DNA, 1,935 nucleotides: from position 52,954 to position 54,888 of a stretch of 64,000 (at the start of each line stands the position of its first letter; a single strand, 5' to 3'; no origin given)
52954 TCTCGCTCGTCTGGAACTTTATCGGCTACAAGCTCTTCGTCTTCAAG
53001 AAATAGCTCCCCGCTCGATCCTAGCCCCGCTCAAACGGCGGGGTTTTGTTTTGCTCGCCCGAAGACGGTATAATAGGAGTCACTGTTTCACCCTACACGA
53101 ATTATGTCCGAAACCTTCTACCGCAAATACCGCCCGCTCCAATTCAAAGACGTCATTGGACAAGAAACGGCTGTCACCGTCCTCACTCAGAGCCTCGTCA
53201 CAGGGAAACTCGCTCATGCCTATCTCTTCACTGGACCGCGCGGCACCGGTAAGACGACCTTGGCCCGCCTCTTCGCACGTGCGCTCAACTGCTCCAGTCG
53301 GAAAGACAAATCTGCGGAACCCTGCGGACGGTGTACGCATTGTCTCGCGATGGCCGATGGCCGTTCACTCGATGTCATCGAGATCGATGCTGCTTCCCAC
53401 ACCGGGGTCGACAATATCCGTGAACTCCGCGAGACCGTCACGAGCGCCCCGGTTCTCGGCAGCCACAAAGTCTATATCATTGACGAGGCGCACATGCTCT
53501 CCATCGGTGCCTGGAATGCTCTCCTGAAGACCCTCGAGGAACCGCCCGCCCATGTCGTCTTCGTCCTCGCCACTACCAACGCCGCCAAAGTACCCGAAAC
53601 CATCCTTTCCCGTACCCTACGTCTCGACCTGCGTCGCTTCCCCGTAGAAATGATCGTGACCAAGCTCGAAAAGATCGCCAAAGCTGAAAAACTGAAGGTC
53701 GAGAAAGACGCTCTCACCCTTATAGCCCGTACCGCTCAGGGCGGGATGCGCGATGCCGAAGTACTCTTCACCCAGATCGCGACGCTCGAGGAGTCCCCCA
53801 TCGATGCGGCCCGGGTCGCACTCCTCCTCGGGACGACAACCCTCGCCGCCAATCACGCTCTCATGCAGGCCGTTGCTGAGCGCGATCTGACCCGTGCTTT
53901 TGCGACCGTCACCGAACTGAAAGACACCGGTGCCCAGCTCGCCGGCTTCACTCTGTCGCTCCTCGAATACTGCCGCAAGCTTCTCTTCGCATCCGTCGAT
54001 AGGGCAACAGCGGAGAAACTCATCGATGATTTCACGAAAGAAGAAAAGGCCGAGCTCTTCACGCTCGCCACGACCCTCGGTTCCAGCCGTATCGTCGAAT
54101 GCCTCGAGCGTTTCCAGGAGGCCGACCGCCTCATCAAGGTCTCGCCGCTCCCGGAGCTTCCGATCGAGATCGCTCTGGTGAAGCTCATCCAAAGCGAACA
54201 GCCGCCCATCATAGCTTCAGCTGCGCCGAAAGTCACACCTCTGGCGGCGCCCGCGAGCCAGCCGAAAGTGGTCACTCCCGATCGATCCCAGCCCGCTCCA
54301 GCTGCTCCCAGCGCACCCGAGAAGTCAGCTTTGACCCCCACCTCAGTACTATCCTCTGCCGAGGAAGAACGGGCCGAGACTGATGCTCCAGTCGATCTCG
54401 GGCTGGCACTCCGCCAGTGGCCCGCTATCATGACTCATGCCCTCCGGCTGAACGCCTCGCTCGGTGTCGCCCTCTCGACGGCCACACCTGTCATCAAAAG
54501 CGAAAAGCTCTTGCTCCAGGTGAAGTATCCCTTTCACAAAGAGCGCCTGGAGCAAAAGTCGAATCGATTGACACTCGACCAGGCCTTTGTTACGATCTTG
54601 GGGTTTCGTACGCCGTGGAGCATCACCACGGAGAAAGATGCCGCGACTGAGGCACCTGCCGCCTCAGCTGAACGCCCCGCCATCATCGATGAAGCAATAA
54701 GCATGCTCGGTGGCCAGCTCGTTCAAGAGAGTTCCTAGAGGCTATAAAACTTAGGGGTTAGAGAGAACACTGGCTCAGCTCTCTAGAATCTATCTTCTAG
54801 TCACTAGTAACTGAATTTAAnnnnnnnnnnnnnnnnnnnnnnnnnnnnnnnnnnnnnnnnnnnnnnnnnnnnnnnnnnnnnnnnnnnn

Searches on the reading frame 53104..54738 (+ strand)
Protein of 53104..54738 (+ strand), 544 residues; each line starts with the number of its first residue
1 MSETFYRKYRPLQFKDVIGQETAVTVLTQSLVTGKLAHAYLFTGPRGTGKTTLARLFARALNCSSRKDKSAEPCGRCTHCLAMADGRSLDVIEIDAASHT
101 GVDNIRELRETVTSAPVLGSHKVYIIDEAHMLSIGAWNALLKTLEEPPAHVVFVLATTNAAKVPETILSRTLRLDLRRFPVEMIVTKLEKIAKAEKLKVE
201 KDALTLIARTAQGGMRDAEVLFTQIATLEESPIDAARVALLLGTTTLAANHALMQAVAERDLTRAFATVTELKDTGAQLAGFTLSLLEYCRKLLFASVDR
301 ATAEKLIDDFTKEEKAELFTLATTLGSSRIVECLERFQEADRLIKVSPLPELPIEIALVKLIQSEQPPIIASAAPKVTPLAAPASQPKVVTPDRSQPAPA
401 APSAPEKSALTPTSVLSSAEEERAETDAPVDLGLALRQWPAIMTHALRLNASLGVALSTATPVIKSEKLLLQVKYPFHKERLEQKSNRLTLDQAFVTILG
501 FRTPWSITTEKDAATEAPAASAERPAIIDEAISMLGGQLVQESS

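Call 37: search_protein_families(library=pfam, max_evalue=0.0001, proteins=[window:53104-54738:+])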
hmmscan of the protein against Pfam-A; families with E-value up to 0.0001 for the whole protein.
window:53104-54738:+ (544 aa): 10 families
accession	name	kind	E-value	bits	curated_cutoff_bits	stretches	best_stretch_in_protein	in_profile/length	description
PF13177.12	DNA_pol3_delta2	-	9.6e-44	149.6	27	1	19-178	1-159/161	DNA polymerase III, delta subunit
PF00004.35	AAA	-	2e-11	44.9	21.2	1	41-174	2-123/131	ATPase family associated with various cellular activities (AAA)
PF22608.2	DNAX_ATPase_lid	-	9.6e-11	41.7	27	1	184-222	2-40/49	DNA polymerase III clamp loader subunit, ATPase lid domain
PF12169.13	DNA_pol3_gamma3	-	1.9e-09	37.9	24.4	1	233-367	1-134/143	DNA polymerase III subunits gamma and tau domain III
PF13401.12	AAA_22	-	9.9e-09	36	27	1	40-158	8-123/130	AAA domain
PF13604.12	AAA_30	-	2.2e-08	34.5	27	1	39-154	20-122/191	AAA domain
PF06068.19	TIP49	-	5e-06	26.4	23.8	0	123-158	277-311/347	TIP49 P-loop domain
PF05496.18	RuvB_N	-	1.2e-05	25.6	27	0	10-67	2-63/159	Holliday junction DNA helicase RuvB P-loop domain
PF13173.12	AAA_14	-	3.6e-05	24.2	27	0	39-163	4-103/129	AAA domain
PF13245.12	AAA_19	-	7.4e-05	23.4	25.1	0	39-154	13-123/134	AAA domain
